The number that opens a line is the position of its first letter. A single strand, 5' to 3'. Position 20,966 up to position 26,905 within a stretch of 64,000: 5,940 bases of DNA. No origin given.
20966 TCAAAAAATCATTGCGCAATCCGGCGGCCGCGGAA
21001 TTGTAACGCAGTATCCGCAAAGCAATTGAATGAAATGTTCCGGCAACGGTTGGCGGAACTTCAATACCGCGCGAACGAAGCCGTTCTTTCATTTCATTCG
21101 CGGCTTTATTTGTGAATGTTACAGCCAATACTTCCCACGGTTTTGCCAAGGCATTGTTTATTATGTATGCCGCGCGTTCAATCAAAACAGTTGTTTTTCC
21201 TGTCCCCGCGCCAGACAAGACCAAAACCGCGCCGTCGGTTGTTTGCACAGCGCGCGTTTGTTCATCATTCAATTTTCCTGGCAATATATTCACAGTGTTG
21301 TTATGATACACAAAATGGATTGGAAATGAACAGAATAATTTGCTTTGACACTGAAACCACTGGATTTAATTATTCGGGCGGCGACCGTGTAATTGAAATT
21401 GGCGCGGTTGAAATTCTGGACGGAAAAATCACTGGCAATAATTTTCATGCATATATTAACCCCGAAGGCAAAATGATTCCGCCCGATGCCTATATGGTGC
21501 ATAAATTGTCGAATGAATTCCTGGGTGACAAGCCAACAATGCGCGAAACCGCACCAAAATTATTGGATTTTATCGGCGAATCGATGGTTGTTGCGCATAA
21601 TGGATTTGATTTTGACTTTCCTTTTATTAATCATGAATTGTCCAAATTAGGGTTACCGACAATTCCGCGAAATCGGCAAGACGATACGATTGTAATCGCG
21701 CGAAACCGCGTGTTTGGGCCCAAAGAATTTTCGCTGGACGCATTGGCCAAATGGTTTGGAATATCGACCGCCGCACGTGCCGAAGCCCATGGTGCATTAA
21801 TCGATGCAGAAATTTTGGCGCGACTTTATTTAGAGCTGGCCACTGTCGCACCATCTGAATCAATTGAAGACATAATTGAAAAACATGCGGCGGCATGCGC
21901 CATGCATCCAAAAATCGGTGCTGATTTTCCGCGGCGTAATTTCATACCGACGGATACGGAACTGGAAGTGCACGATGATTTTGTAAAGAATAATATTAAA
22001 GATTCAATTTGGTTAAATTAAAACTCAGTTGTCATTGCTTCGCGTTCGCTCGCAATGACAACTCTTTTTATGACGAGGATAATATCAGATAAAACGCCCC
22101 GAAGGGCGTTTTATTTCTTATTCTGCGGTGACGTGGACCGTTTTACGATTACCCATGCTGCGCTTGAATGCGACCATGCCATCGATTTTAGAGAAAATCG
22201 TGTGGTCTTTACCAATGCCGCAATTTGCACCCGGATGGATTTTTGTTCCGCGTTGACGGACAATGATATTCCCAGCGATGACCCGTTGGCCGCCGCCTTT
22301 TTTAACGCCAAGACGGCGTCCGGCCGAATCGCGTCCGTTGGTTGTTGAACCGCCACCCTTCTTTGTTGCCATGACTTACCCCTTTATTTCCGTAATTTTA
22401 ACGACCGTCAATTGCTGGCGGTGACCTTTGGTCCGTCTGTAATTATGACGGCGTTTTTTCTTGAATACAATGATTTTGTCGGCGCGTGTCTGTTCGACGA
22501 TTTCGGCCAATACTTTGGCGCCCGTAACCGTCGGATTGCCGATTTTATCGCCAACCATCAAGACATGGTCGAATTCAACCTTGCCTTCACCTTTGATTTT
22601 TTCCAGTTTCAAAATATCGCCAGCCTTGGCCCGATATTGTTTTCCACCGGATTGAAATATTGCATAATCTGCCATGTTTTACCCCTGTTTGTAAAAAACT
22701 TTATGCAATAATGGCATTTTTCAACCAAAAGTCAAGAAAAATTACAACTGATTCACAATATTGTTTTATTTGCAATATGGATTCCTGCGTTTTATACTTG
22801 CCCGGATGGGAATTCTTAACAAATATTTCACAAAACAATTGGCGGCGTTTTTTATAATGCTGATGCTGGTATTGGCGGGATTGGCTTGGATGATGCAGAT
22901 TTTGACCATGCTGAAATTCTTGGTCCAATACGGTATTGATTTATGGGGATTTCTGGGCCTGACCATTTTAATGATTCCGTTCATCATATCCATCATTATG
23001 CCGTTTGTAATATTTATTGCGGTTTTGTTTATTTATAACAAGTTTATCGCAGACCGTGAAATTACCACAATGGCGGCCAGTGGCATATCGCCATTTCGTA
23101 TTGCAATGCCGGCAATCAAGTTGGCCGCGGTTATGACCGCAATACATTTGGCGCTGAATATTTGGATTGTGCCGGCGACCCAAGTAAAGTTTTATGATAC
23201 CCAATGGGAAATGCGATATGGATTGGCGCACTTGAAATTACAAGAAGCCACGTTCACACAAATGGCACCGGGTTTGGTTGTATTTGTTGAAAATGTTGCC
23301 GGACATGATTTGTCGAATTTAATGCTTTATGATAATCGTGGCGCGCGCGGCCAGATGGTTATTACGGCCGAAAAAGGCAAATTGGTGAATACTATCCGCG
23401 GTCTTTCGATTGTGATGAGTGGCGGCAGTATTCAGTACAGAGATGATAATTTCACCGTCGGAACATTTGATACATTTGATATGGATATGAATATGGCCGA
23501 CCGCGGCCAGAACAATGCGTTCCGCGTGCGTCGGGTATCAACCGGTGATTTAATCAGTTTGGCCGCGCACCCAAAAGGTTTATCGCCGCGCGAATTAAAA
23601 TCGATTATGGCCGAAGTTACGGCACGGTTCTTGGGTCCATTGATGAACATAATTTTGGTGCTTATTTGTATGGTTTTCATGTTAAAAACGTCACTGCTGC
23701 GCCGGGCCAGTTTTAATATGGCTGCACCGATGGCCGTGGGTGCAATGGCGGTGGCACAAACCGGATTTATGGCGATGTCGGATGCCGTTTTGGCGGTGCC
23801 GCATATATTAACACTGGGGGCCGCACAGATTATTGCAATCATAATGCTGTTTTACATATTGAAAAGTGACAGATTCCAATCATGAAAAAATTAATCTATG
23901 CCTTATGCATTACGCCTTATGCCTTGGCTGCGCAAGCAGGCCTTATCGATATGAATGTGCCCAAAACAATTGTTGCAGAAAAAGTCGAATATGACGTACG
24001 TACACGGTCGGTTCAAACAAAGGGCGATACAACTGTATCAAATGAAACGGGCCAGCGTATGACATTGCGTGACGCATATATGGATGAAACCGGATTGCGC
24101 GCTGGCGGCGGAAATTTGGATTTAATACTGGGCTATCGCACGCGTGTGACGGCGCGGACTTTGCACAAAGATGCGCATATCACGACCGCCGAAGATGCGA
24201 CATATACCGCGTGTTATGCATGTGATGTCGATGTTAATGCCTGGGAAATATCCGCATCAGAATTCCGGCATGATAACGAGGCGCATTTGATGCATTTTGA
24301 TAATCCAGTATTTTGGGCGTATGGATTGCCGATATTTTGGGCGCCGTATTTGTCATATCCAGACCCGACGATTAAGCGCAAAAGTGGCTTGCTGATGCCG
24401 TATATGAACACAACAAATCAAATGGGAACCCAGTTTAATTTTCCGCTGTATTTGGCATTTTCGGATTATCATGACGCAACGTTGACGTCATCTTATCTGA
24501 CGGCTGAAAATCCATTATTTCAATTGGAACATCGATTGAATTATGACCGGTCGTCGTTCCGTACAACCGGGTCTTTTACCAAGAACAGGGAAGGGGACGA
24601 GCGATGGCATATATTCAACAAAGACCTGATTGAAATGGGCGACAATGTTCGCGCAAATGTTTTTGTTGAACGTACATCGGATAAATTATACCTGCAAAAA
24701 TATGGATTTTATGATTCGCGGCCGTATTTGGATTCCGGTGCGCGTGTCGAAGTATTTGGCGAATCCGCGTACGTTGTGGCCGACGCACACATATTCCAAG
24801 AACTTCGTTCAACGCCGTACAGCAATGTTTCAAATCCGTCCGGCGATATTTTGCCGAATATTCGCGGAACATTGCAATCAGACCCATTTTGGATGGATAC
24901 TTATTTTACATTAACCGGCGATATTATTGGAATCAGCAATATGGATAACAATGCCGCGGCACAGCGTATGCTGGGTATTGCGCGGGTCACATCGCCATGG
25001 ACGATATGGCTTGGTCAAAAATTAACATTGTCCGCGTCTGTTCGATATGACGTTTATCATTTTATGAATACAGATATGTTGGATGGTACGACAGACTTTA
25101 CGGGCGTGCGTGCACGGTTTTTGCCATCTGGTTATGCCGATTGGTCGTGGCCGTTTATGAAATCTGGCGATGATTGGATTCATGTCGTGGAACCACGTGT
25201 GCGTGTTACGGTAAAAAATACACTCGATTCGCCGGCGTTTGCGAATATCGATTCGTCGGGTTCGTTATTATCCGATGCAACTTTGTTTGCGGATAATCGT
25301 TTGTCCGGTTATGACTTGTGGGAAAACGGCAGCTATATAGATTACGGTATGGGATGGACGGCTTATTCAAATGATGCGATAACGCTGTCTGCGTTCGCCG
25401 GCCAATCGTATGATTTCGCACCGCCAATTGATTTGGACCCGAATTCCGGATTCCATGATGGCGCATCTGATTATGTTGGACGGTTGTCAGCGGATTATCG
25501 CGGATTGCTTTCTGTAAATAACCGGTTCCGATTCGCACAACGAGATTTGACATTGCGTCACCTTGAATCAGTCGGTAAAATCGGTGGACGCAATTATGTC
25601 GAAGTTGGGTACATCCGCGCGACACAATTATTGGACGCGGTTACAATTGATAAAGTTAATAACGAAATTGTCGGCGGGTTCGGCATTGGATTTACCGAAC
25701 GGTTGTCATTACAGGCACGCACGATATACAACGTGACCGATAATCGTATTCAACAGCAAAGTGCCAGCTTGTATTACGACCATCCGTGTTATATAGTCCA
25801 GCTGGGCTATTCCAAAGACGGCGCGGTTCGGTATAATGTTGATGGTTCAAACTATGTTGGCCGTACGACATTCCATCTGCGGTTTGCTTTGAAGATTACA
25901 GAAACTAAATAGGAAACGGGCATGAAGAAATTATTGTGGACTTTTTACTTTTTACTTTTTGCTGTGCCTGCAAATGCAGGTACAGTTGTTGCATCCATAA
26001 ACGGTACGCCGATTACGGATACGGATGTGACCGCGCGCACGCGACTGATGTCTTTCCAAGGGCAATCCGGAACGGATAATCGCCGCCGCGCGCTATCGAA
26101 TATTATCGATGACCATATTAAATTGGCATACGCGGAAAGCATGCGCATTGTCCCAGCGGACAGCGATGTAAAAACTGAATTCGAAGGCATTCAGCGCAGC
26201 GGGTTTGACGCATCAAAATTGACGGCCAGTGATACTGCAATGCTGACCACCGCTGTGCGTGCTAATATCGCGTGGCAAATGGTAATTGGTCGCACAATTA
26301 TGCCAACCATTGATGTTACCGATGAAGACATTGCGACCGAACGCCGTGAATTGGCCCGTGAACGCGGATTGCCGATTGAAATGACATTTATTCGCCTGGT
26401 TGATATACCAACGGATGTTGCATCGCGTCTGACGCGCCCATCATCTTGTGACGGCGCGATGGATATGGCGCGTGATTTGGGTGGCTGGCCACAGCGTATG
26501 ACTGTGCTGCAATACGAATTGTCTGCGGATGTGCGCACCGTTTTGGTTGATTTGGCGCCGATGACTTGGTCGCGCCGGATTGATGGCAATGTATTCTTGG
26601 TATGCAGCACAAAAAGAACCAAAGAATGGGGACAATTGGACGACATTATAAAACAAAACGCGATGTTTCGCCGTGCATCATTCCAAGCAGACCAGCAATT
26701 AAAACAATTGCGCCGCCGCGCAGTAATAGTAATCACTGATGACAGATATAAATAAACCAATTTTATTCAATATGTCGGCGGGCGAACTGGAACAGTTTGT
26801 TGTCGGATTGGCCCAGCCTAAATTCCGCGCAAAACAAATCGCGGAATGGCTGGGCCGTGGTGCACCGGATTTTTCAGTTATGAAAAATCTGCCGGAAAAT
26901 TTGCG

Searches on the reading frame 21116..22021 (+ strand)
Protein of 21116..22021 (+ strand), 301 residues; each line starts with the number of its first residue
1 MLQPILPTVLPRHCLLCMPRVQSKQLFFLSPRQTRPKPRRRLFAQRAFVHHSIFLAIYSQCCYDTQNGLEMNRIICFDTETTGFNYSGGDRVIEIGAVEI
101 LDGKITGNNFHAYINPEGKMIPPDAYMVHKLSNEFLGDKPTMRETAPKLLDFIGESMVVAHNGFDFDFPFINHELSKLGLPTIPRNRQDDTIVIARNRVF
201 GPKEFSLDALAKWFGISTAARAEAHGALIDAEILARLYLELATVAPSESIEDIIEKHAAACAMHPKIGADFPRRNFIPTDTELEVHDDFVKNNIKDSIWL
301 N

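Call 93: search_protein_families(library=pfam, proteins=[window:21116-22021:+], max_evalue=0.01)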
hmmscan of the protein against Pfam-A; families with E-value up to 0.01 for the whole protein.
window:21116-22021:+ (301 aa): 2 families
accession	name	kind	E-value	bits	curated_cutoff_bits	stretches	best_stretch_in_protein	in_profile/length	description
PF00929.31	RNase_T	-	1.6e-26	94.2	24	1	75-238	1-164/164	Exonuclease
PF13482.12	RNase_H_2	-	2.4e-08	34.6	22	1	75-226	1-124/165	RNase_H superfamily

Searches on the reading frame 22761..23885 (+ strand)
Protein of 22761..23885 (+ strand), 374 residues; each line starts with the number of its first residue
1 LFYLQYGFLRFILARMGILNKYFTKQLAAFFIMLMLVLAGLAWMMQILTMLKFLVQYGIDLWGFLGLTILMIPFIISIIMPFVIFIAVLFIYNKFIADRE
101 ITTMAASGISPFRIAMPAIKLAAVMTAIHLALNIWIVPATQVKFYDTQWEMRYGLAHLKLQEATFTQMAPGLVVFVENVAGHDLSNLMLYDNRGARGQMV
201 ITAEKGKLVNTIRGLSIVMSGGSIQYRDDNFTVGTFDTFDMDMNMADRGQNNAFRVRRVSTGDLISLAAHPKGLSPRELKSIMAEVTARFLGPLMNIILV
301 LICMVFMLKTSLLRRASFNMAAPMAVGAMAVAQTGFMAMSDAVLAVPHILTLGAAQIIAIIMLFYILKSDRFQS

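Call 93: search_protein_families(library=pfam, proteins=[window:22761-23885:+], max_evalue=0.01)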
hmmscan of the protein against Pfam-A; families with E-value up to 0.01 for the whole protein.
window:22761-23885:+ (374 aa): 1 family
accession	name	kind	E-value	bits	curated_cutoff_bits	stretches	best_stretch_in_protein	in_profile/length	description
PF03739.19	LptF_LptG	-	1.4e-51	176.1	27.9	1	21-367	1-351/353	Lipopolysaccharide export system permease LptF/LptG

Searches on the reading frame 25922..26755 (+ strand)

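Call 93: search_protein_families(library=pfam, proteins=[window:25922-26755:+], max_evalue=0.01)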
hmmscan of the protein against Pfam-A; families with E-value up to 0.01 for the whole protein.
window:25922-26755:+ (277 aa): 1 family
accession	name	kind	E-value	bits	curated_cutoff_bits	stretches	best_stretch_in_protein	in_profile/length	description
PF13624.11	SurA_N_3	-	0.00099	19.4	27.2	1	18-91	36-121/162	SurA-like N-terminal domain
